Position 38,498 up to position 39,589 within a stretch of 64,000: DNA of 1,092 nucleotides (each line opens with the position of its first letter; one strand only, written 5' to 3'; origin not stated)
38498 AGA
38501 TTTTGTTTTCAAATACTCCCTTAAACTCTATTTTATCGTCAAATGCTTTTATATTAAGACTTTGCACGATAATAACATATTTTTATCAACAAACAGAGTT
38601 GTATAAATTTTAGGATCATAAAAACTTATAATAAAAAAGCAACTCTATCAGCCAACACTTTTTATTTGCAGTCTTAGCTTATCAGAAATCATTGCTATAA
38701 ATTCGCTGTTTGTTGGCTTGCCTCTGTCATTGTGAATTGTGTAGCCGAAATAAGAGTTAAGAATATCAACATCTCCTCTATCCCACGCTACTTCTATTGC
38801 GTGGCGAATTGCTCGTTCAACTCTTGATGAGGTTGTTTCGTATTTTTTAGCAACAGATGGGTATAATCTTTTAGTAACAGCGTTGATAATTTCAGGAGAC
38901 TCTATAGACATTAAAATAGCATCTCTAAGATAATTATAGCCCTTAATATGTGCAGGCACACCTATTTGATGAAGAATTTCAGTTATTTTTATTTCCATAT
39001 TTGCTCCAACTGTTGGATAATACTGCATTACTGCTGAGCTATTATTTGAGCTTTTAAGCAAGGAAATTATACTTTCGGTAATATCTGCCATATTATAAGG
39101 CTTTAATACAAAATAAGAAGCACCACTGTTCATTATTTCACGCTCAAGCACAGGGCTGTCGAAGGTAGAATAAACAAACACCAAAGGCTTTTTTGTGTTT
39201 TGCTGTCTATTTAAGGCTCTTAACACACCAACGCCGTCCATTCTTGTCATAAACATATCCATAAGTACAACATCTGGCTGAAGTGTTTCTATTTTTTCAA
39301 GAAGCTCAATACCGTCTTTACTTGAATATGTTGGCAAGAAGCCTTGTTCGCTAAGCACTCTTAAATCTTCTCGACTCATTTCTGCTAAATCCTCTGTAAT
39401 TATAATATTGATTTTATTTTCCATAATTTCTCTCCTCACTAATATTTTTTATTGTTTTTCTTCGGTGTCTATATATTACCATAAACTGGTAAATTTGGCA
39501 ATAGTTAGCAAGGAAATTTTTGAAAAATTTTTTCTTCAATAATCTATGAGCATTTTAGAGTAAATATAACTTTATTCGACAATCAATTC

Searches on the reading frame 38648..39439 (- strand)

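Call 57: search_protein_families(library=pfam, proteins=[window:38648-39439:-], max_evalue=0.001)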
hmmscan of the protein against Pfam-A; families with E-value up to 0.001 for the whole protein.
window:38648-39439:- (263 aa): 2 families
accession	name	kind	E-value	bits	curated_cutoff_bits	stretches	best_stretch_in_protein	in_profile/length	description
PF08769.17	Spo0A_C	-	1e-46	157.6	25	1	152-255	1-104/104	Sporulation initiation factor Spo0A C terminal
PF00072.30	Response_reg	-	4.9e-15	56.1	30.2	1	12-124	1-110/111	Response regulator receiver domain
